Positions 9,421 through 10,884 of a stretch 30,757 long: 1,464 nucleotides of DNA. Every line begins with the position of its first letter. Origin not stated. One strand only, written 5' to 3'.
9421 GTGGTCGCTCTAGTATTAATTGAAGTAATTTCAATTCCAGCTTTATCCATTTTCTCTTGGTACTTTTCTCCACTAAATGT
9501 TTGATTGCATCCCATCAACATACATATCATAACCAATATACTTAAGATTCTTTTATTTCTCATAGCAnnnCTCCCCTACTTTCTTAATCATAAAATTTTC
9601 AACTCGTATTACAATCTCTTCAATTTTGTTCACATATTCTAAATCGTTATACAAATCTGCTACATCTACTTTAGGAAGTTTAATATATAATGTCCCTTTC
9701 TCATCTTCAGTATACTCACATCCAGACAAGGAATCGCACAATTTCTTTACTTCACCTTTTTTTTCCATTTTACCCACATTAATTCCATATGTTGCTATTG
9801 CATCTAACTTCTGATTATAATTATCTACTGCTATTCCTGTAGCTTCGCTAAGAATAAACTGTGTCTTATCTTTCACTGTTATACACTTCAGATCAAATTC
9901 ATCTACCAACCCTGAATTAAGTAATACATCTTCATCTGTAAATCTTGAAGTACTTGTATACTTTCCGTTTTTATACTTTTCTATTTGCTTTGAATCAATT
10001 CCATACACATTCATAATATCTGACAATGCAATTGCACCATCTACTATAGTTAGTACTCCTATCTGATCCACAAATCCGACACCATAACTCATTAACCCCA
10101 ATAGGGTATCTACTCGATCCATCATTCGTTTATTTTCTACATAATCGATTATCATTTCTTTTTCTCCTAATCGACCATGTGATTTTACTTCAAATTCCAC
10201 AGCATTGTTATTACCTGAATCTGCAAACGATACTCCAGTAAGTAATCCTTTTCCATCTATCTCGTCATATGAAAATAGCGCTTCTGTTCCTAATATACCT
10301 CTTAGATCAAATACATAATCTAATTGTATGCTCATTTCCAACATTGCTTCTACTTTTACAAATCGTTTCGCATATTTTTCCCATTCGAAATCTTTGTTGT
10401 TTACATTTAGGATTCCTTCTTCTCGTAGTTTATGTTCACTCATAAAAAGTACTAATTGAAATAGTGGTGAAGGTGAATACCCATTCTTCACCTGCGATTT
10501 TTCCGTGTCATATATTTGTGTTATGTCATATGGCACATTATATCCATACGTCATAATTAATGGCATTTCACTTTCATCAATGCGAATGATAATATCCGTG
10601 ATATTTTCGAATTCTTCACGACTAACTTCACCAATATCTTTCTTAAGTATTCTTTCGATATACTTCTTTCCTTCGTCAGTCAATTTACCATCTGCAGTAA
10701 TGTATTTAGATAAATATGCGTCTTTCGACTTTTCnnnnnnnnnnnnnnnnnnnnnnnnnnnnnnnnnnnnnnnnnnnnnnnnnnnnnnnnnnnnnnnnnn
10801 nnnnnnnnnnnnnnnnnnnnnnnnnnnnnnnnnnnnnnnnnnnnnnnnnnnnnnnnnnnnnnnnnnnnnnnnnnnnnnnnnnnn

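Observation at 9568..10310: Unassigned C-terminal domain of the LXG protein, with exported lipoprotein partners pointing to a target outside the membrane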

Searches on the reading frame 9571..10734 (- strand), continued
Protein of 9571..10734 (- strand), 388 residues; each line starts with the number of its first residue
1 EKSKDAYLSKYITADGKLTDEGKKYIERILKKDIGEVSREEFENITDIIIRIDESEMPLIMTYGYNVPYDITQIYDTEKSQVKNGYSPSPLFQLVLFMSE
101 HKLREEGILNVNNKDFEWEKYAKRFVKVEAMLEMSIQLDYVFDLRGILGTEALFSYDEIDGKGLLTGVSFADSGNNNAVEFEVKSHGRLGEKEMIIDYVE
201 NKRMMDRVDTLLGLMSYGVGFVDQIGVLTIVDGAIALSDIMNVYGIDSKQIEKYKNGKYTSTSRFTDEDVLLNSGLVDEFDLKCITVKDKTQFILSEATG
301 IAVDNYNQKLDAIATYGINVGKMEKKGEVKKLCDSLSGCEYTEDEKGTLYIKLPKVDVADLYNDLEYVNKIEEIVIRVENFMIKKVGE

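Call 86: search_solved_structures(query=A8, max_evalue=10, show_alignments=1)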
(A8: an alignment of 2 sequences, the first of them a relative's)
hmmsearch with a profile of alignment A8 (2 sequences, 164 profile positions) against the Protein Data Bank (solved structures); distinct sequences matched with E-value up to 10: 6.
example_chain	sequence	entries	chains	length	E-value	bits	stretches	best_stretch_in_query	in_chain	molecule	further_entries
4zrm_A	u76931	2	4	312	0.045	16.8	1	30-79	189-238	UDP-glucose 4-epimerase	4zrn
1wf0_A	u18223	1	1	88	0.09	15.9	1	84-143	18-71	TAR DNA-binding protein-43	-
4bs2_A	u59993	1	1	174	0.15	15.1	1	84-143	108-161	TAR DNA-BINDING PROTEIN 43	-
6ynx_i1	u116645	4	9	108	0.37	13.9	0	102-126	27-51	Inhibitor of F1 (IF1)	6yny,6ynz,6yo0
7py2_A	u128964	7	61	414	0.77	12.8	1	84-143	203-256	TAR DNA-binding protein 43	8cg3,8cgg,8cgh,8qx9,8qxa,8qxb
3d2w_A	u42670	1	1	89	1.6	11.8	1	85-143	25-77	TAR DNA-binding protein 43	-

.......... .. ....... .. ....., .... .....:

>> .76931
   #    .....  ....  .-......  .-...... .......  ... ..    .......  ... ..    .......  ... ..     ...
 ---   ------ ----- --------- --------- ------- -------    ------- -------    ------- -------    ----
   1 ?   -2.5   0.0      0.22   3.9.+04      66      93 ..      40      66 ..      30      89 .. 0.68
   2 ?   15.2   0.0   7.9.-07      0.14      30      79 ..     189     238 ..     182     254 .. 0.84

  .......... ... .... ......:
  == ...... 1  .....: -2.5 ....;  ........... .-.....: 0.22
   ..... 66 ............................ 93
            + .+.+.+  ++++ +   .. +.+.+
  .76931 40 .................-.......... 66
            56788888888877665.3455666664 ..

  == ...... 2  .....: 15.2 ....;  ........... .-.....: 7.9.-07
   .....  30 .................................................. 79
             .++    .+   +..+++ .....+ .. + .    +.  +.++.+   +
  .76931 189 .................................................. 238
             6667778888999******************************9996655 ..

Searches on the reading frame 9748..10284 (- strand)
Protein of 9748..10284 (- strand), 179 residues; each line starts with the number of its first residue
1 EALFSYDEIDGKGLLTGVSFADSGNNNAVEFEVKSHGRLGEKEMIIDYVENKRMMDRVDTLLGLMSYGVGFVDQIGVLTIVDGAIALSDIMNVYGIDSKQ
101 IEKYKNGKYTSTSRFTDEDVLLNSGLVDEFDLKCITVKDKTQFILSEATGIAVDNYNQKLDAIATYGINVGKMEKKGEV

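Call 78: search_protein_families(library=pfam, proteins=[window:9748-10284:-], max_evalue=10)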
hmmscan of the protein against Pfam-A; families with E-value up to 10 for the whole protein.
seq(179 aa): 1 family
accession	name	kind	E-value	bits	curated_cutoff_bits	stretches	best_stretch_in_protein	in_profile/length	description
PF13196.11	DUF4012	-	0.14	13.1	28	1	68-101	19-52/144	Protein of unknown function (DUF4012)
